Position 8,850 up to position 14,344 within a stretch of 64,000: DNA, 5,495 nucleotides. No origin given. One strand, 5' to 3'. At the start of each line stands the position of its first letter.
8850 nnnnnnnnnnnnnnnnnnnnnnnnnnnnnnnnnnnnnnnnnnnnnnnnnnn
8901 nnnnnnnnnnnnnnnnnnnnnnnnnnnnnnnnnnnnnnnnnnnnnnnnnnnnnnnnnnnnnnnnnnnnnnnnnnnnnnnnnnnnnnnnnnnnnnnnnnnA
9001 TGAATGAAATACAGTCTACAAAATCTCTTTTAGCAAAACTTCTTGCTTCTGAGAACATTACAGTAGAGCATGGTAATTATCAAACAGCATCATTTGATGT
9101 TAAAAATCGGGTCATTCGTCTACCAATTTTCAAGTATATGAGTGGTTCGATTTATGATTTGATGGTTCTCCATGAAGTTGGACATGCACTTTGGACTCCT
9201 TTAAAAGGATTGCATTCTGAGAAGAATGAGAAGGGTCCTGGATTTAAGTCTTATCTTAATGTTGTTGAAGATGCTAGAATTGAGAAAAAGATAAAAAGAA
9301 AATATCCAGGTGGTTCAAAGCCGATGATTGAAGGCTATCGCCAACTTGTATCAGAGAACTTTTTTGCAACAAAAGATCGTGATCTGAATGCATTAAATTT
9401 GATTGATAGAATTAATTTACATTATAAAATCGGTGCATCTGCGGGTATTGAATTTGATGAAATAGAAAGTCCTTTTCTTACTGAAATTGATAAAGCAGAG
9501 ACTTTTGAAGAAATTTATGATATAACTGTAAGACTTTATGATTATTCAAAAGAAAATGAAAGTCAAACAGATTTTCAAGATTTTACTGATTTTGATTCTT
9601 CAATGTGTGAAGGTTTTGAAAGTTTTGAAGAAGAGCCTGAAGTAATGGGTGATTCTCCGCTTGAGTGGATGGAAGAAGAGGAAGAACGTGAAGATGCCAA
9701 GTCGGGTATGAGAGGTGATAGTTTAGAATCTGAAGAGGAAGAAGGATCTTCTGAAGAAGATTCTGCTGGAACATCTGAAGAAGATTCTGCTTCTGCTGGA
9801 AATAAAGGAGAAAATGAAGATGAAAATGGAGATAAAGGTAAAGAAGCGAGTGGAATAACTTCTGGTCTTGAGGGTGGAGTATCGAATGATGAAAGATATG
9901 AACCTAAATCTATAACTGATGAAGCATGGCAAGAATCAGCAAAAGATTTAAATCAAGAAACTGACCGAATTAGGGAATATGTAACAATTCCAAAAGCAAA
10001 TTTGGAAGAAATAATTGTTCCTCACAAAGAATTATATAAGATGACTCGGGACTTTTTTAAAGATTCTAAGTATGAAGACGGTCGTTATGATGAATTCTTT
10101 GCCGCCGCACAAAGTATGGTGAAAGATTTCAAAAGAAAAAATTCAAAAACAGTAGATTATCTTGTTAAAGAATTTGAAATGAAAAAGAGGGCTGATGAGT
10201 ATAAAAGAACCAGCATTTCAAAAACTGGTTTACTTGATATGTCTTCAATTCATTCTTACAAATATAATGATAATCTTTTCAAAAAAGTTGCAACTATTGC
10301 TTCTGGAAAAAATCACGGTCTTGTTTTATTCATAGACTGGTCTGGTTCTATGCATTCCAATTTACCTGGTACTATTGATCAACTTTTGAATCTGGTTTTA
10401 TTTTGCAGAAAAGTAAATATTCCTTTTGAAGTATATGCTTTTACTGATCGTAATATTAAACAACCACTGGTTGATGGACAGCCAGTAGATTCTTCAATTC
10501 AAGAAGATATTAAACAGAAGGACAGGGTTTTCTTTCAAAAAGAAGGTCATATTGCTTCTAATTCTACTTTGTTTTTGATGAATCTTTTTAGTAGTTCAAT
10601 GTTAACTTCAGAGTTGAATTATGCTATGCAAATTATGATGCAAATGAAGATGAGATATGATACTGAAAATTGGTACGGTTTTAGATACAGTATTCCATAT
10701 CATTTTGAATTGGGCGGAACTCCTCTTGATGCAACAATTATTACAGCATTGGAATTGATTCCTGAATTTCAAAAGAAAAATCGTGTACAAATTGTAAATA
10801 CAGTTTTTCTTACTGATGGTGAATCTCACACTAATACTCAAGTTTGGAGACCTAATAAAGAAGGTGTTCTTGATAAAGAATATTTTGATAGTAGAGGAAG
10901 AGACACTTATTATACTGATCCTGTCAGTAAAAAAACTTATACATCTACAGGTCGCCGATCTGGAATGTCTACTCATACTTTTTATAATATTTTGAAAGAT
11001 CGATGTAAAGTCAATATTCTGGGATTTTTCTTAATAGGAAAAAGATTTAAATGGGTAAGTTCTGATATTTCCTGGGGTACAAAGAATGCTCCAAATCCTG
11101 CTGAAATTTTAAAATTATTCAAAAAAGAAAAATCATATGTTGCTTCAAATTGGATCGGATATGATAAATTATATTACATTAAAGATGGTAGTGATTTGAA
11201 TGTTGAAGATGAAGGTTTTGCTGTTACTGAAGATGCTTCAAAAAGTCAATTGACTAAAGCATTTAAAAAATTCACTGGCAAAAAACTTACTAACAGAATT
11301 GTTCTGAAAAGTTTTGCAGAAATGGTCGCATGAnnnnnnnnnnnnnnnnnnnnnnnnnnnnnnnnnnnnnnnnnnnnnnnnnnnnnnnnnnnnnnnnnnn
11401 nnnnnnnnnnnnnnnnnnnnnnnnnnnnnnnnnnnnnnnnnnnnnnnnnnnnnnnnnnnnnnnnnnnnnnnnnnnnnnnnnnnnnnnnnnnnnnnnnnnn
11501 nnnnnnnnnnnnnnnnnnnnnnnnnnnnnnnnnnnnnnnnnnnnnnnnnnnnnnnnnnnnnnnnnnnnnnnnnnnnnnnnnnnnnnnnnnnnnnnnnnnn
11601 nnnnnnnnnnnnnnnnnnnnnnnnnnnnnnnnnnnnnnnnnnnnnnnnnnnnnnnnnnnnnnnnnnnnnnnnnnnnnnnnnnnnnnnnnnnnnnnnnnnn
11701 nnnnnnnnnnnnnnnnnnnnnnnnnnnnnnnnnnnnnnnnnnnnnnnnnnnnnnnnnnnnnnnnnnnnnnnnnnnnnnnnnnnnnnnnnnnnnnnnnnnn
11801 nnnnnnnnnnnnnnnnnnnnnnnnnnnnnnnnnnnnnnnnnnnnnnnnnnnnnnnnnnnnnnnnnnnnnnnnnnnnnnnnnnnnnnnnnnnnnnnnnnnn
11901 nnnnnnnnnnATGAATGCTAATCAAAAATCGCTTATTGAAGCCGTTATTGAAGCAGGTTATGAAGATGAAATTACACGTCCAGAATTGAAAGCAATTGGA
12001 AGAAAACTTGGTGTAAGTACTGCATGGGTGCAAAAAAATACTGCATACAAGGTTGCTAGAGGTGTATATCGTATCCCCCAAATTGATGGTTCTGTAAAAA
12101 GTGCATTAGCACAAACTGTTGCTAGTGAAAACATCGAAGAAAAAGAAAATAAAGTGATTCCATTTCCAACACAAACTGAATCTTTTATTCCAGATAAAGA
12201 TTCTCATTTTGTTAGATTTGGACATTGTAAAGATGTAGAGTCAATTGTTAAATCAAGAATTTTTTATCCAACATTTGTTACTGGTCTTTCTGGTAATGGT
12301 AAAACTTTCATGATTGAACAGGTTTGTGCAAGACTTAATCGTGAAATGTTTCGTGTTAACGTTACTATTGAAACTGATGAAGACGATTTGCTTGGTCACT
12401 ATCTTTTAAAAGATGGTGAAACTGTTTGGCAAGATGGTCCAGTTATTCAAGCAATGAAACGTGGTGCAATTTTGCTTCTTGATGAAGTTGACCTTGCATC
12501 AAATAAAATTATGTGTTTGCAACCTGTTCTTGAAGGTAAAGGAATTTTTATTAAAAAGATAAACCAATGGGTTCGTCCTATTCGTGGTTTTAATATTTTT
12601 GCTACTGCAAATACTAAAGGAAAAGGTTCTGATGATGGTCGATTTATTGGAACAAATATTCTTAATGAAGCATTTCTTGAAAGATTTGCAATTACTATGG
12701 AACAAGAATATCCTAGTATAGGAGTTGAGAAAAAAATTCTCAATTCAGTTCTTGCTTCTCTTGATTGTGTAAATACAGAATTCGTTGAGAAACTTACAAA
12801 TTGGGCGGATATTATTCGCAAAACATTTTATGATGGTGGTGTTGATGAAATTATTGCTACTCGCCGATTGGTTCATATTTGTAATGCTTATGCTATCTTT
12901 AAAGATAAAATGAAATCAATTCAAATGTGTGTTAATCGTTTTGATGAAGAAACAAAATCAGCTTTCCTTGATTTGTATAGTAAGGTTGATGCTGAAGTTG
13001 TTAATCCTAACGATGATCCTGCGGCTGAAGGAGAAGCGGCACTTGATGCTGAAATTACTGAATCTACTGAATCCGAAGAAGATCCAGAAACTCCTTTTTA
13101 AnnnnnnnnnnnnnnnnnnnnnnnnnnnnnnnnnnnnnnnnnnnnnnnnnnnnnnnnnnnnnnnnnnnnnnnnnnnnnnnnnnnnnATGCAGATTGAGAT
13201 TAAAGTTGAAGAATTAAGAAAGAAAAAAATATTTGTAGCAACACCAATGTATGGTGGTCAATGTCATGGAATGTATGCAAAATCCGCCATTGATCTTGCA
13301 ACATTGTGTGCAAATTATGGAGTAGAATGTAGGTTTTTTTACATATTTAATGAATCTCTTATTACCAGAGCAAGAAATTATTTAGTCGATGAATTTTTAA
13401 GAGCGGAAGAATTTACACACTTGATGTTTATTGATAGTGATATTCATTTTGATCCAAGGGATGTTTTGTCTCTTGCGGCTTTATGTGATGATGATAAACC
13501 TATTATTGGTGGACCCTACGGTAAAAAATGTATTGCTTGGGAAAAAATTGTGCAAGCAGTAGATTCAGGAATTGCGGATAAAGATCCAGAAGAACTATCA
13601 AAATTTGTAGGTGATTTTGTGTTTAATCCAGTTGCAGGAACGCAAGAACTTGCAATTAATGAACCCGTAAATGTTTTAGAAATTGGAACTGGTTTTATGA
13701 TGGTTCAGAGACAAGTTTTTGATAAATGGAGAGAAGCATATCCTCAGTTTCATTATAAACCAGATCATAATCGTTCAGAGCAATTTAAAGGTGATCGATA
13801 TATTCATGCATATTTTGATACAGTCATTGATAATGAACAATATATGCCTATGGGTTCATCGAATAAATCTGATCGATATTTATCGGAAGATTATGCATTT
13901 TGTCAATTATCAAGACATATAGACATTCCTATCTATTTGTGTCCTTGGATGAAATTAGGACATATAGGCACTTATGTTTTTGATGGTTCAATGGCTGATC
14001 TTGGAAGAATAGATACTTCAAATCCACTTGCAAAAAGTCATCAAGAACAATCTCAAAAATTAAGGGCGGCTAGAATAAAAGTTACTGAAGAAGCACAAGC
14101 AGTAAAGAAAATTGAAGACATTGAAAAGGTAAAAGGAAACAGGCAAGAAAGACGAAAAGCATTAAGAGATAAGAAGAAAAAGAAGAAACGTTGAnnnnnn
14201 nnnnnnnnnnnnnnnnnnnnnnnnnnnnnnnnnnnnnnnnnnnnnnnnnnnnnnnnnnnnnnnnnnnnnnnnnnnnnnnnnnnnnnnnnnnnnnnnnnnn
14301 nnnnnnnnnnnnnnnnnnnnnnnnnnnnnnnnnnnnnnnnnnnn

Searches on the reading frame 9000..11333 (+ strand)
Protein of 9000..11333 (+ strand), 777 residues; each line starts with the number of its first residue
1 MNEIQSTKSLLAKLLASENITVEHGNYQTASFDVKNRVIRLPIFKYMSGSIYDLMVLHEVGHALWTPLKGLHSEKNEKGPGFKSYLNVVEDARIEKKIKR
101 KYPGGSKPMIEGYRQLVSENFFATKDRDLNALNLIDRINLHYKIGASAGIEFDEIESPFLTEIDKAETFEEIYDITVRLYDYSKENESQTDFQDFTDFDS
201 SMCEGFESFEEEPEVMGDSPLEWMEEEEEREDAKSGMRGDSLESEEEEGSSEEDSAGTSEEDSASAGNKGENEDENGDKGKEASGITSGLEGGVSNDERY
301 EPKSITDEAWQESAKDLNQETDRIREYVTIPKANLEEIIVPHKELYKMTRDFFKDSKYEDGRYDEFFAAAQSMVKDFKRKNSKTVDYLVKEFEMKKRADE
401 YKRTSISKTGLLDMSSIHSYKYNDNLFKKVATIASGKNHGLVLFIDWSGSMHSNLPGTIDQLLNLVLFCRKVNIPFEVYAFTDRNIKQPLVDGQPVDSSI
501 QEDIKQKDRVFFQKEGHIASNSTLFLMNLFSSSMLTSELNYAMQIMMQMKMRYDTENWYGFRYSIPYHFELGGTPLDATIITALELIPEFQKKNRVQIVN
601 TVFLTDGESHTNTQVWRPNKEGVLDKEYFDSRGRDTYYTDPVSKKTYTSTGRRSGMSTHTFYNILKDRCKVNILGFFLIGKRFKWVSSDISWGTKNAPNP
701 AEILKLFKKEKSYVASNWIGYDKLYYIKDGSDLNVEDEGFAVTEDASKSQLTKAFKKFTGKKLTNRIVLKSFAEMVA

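Call 7: search_protein_families(library=phrogs, proteins=[window:9000-11333:+], max_evalue=0.00001)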
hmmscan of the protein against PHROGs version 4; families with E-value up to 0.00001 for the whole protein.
window:9000-11333:+ (777 aa): 2 families
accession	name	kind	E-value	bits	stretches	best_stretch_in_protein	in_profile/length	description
phrog_459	-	other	1.9e-198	662.7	1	5-777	4-736/736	peptidase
phrog_1576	-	unknown function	1.1e-06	28.7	0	58-127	71-136/729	-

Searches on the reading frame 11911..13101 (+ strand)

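Call 7: search_protein_families(library=phrogs, proteins=[window:11911-13101:+], max_evalue=0.00001)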
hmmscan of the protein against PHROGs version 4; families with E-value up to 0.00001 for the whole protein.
window:11911-13101:+ (396 aa): 4 families
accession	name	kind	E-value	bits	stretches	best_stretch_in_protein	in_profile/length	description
phrog_249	-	moron, auxiliary metabolic gene and host takeover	9.9e-121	404.6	1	42-367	56-363/380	porphyrin biosynthesis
phrog_16448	-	other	9.2e-36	124.3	1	123-364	454-667/680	ATPase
phrog_5424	-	other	1.9e-09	37.7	1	123-344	285-504/527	ATPase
phrog_168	-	DNA, RNA and nucleotide metabolism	1.4e-07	32.5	1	108-308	32-199/314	clamp loader of DNA polymerase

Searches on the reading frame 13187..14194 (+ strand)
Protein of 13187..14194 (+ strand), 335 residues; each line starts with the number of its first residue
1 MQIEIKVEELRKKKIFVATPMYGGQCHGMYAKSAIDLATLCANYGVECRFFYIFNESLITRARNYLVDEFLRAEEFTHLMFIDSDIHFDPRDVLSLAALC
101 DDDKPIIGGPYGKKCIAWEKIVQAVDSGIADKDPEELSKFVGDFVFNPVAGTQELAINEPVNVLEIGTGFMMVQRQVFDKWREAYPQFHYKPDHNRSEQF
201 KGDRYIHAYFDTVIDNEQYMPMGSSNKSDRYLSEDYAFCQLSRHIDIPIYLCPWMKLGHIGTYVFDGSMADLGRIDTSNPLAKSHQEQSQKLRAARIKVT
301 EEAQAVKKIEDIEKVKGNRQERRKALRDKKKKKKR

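Call 7: search_protein_families(library=phrogs, proteins=[window:13187-14194:+], max_evalue=0.00001)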
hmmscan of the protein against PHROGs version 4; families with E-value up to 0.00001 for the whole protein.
window:13187-14194:+ (335 aa): 1 family
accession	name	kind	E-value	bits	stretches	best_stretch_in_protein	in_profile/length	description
phrog_1574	-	unknown function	2.7e-61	208.4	1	1-268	1-237/240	-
